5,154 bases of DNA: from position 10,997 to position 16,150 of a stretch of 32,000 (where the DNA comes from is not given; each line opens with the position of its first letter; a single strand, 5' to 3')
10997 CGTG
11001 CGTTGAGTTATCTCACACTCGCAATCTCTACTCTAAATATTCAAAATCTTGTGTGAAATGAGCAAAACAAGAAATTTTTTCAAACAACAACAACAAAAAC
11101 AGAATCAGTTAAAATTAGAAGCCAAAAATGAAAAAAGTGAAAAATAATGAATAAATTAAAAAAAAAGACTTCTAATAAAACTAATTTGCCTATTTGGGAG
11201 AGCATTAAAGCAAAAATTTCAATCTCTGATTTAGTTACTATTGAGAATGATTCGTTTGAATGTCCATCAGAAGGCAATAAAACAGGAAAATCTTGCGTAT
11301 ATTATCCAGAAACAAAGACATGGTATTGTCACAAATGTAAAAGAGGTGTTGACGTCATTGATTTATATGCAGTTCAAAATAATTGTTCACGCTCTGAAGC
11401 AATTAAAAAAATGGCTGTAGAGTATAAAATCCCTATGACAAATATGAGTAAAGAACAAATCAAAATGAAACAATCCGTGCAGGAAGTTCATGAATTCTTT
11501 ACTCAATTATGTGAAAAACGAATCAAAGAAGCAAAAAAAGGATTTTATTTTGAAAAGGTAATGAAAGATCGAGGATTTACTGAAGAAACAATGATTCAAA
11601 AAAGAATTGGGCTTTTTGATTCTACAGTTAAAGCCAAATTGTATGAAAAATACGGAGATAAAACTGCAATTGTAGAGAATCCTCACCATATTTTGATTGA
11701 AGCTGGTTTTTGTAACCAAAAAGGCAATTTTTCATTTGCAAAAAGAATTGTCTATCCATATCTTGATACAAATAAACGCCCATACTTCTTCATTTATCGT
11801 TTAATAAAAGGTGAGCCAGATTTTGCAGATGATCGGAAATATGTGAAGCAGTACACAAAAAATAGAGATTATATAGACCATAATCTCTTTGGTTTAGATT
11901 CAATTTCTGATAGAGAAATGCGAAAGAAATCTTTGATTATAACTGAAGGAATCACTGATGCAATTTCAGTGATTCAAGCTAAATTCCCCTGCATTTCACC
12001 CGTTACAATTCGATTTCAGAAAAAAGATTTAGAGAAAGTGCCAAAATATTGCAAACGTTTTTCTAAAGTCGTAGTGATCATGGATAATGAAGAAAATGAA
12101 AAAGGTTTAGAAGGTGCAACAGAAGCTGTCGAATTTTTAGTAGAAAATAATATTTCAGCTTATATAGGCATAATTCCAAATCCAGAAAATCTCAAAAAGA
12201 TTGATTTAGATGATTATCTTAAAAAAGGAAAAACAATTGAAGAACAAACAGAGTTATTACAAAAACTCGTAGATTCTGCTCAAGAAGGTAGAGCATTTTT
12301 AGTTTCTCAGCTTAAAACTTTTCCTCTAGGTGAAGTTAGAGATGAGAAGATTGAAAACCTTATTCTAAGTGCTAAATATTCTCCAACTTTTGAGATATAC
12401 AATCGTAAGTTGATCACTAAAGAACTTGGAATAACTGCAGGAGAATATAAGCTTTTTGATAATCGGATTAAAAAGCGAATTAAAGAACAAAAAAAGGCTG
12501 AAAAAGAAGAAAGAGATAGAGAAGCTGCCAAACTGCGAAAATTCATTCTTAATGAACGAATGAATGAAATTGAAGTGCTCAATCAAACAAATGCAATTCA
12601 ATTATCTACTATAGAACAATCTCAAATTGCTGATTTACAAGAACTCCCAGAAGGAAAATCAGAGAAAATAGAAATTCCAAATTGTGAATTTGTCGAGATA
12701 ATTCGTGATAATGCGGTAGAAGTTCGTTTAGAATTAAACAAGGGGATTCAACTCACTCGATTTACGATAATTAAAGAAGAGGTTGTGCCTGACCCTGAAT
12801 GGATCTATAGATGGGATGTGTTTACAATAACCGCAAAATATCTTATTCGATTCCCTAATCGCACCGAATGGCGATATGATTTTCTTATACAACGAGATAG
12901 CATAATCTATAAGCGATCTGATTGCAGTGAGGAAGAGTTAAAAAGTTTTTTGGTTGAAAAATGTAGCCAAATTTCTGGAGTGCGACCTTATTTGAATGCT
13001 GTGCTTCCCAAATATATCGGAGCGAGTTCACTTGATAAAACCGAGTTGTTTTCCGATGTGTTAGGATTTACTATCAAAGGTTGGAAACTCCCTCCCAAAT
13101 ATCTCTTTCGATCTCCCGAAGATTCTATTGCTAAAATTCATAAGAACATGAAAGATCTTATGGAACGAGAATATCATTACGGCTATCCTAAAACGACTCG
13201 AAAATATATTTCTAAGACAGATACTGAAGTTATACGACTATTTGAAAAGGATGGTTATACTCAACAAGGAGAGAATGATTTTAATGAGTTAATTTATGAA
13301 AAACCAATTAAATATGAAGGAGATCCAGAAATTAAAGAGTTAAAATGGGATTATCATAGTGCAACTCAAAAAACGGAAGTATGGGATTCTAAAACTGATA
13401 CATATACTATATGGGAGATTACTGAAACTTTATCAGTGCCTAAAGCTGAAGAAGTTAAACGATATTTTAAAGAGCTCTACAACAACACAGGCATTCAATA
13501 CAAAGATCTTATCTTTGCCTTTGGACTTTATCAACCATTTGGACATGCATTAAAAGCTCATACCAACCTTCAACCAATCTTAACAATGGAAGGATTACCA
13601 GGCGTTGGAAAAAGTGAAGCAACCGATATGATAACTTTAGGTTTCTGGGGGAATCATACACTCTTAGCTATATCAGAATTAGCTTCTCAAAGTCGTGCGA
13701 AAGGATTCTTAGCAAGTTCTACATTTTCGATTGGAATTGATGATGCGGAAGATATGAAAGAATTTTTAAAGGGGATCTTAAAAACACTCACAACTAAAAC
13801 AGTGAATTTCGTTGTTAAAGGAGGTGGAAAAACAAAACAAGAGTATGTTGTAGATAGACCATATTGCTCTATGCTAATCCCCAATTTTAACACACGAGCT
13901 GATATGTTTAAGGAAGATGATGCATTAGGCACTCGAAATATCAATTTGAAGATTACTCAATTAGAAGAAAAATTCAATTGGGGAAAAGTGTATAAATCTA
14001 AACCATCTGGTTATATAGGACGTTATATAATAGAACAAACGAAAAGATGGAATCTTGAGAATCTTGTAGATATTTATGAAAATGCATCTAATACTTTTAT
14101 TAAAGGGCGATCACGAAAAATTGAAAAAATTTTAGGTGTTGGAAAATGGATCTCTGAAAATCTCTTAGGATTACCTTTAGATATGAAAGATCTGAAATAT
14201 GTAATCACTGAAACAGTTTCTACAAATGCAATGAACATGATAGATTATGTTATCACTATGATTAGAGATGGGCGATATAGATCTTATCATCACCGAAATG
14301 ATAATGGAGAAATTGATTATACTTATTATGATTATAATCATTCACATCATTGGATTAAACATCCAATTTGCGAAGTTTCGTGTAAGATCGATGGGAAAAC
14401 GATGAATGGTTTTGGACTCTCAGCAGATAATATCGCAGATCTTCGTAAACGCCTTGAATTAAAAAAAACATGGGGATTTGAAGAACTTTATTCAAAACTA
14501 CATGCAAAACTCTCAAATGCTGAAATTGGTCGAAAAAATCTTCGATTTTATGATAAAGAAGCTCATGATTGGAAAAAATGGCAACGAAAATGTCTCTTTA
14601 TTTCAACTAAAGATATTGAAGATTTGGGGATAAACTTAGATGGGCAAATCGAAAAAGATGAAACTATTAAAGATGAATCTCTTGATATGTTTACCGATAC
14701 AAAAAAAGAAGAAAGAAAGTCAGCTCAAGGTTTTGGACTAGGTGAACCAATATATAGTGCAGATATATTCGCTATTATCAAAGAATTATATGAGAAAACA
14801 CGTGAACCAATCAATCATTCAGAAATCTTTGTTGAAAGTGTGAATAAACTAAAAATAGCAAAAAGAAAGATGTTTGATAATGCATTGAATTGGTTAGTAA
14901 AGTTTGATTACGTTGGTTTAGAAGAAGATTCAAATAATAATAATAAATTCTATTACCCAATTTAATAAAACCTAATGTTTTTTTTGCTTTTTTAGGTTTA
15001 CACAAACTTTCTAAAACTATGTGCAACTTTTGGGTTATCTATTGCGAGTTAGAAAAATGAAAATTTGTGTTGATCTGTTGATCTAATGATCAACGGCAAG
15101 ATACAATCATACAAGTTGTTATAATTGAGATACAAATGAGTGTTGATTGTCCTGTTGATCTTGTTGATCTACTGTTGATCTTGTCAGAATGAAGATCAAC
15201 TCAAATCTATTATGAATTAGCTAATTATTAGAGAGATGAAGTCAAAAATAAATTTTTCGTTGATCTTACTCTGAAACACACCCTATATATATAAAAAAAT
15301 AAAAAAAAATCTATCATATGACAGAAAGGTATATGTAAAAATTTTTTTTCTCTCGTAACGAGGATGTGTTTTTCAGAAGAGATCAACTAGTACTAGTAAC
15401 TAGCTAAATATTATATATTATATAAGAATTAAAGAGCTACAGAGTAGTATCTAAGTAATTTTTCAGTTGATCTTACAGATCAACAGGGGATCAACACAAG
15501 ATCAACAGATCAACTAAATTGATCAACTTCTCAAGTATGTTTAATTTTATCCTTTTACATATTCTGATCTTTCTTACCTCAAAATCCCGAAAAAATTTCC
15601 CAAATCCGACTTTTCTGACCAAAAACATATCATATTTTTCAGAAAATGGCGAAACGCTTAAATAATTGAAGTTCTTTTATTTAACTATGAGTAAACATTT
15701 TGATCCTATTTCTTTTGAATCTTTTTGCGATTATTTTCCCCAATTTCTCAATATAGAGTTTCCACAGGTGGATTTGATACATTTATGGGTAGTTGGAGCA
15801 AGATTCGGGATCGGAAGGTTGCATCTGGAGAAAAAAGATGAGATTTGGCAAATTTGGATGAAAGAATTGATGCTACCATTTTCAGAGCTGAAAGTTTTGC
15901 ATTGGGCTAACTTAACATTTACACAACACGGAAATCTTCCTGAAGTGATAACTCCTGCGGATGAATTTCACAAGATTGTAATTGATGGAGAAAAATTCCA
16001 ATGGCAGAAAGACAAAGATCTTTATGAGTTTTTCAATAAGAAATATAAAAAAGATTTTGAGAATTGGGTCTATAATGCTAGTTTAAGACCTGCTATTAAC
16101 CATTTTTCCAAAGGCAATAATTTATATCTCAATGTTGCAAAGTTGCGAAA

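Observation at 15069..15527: Palindromic iteron origin built from 15 GATC-containing heptamers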

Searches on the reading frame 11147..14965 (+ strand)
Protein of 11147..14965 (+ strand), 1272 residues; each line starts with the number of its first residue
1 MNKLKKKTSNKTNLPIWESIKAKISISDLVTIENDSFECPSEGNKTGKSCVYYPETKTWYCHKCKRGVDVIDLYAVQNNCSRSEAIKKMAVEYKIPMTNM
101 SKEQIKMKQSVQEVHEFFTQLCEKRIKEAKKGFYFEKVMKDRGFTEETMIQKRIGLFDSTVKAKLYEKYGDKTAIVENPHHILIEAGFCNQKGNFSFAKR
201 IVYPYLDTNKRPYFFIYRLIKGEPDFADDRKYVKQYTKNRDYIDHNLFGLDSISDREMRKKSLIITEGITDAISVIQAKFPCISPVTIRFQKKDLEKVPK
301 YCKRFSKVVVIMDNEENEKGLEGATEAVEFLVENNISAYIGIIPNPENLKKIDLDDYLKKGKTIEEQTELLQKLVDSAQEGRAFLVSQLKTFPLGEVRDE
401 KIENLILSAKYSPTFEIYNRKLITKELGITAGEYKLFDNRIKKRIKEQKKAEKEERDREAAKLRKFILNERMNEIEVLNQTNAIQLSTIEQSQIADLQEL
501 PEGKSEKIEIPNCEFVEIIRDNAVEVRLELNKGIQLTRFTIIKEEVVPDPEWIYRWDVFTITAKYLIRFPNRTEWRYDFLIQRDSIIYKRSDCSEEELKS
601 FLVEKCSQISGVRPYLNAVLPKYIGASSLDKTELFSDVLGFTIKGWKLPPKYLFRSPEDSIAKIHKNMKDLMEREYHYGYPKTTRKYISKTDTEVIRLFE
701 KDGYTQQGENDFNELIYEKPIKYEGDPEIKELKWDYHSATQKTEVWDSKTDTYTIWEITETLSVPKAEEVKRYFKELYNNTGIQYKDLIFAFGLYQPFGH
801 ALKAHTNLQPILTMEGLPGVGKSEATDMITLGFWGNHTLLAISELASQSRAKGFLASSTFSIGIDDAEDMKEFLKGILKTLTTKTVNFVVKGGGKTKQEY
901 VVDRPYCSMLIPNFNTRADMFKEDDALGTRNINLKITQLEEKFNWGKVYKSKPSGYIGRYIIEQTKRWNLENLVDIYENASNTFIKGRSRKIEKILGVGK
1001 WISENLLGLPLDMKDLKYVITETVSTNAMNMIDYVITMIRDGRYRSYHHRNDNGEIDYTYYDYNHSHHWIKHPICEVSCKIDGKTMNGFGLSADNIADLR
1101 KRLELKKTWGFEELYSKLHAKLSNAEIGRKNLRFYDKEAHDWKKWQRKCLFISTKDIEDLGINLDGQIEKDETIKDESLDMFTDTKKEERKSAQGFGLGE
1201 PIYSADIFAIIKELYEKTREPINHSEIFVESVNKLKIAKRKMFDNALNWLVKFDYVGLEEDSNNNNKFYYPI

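Call 7: search_protein_families(library=pfam, proteins=[window:11147-14965:+], max_evalue=0.01)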
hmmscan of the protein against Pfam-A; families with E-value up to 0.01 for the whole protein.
window:11147-14965:+ (1272 aa): 3 families
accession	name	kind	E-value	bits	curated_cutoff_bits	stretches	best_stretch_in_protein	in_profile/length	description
PF13155.12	Toprim_2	-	2.4e-05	25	22.1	1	264-358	1-88/88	Toprim-like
PF13362.12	Toprim_3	-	3.2e-05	24.7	27.2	1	263-360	2-91/95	Toprim domain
PF01807.25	Zn_ribbon_DnaG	-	0.00046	20.4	24.9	1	38-98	35-94/98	CHC2 zinc finger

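Call 10: search_protein_families(library=phrogs, proteins=[window:11147-14965:+], max_evalue=0.01)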
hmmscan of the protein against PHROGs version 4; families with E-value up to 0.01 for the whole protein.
window:11147-14965:+ (1272 aa): 4 families
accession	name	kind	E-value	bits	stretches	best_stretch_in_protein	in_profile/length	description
phrog_6444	-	DNA, RNA and nucleotide metabolism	4.3e-15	56.5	1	39-484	40-473/577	DNA primase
phrog_849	-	DNA, RNA and nucleotide metabolism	2.6e-06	27.7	1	54-316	56-297/435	DNA primase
phrog_11992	-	unknown function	1.8e-05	26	1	53-129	46-123/177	-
phrog_1139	-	DNA, RNA and nucleotide metabolism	0.006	15.6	0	260-378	174-288/895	DNA primase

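Call 13: search_protein_families(library=ncbifam, proteins=[window:11147-14965:+], max_evalue=0.01)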
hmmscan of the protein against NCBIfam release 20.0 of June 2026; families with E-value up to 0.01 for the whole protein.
window:11147-14965:+ (1272 aa): 1 family
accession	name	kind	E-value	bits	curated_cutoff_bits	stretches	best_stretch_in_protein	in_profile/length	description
TIGR01391.1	dnaG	equivalog_domain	3.4e-22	78.9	283.6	1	39-390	37-372/414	DNA primase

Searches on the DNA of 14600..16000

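Call 49: search_rna_families(source=window, start=14600, end=16000, threshold=evalue, max_evalue=1)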
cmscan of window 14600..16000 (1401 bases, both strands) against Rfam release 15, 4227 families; matches with E-value up to 1: 2.
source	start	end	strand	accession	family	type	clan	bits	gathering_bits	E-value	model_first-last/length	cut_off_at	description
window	15921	15964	+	RF01734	Fluoride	Cis-reg; riboswitch;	-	15.2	34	0.36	1-64/64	no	Fluoride riboswitch aptamer (crcB RNA motif)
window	15158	15322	-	RF02744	Rev39_5p_UTR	Cis-reg;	-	12.9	88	0.51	1-300/300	no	Soft rot Enterobacteriaceae Rev 39 5'UTR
